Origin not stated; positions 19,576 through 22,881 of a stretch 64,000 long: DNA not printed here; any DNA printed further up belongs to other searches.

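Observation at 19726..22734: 1002-aa secreted protein built from four divergent ~200-aa modules plus a T9SS-type C-terminal sorting domain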

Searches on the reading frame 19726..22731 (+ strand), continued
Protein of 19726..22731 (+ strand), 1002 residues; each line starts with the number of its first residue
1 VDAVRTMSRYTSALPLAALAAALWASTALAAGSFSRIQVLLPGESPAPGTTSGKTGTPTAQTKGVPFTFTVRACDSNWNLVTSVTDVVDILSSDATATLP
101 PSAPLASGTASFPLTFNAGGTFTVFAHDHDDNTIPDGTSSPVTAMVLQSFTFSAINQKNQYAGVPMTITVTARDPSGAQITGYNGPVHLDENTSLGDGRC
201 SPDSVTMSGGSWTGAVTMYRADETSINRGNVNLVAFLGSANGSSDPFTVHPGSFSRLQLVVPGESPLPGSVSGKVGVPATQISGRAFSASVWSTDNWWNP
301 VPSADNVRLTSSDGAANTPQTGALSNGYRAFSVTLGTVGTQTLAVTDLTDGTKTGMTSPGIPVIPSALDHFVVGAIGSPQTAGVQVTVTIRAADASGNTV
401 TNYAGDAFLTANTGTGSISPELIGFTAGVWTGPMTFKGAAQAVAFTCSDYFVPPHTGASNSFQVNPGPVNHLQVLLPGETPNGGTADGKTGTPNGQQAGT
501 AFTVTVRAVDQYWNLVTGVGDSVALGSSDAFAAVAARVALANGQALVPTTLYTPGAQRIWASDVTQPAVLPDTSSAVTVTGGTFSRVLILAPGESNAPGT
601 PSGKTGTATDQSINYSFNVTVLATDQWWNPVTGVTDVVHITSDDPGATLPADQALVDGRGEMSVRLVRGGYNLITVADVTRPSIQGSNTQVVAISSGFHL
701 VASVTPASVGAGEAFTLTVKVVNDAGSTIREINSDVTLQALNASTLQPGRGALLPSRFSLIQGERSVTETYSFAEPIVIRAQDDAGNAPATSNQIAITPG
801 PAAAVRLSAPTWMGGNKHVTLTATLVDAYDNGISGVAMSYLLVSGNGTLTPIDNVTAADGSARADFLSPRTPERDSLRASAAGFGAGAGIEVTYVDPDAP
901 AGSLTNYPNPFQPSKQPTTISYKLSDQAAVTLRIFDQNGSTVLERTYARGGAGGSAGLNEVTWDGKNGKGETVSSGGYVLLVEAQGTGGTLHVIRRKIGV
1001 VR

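Call 66: search_solved_structures(query=L003:13022-14278:+, max_evalue=1, show_alignments=2)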
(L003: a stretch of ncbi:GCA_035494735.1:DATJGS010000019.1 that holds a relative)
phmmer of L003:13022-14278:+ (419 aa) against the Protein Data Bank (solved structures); distinct sequences matched with E-value up to 1: 2.
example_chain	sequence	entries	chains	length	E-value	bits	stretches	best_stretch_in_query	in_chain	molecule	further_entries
6h3i_F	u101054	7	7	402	0.0017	20.9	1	39-184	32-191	PorV | Type IX secretion system protein PorV domain-containing protein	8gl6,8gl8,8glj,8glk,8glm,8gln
3osv_A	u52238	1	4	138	0.002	20.6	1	323-386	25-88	Flagellar basal-body rod modification protein FlgD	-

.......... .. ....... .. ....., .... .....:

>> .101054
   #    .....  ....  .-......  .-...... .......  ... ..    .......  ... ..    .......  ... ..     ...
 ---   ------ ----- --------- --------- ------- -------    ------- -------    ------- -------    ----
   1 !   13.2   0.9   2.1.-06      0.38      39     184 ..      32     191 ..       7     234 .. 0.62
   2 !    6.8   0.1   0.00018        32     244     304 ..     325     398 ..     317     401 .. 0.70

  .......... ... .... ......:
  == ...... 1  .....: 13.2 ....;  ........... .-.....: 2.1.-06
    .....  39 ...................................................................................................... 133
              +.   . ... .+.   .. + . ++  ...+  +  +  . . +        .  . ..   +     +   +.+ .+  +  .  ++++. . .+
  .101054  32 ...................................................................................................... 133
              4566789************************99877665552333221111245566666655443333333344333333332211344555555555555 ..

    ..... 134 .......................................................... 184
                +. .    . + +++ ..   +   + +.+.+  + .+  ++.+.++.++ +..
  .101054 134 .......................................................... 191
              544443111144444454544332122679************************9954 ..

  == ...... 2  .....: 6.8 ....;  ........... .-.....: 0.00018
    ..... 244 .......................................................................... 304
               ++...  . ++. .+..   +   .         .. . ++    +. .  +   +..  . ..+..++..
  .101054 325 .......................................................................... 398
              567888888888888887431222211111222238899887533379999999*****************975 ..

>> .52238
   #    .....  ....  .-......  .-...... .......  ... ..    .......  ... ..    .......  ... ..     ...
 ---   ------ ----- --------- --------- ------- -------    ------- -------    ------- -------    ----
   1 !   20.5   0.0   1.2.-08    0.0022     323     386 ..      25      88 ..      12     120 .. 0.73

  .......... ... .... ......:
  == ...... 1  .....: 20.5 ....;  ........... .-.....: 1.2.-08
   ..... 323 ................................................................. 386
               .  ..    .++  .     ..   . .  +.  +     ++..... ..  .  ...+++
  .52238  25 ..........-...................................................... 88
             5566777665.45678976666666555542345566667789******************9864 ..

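Call 85: find_related_loci(query=A3, collection=metagenome_contigs, flank=6000)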
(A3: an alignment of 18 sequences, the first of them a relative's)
Query A3 (426 aa) in metagenome_contigs; peptide patterns used: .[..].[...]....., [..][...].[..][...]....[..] (x = any residue, [..] = any of these).
600 stretches matched a pattern (row limit reached: there are more); 199 encode a relative of the query (tblastn E <= 1e-3); the best 80 are kept; 80 distinct loci.
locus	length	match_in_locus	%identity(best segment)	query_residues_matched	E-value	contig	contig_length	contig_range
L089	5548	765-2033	79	1-426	0e+0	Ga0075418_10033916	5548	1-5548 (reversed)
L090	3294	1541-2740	86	28-426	0e+0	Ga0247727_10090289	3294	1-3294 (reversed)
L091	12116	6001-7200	79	19-418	0e+0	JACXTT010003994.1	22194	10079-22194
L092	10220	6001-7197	78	19-417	0e+0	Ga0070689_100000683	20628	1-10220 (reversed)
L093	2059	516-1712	78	29-426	0e+0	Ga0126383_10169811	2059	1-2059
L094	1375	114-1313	79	19-418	0e+0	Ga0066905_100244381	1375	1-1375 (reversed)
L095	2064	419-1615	80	26-425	0e+0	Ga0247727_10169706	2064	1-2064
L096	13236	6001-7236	76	4-418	0e+0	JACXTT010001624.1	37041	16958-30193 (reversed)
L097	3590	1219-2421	75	26-426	0e+0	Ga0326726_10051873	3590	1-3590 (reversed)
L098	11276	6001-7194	72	28-424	0e+0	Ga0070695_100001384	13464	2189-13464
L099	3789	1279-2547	70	1-425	0e+0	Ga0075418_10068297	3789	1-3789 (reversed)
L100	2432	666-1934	69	1-426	0e+0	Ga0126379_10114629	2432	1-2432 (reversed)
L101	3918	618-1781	73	36-423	0e+0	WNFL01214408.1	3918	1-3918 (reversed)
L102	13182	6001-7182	73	25-418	0e+0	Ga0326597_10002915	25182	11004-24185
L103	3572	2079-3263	72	24-418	0e+0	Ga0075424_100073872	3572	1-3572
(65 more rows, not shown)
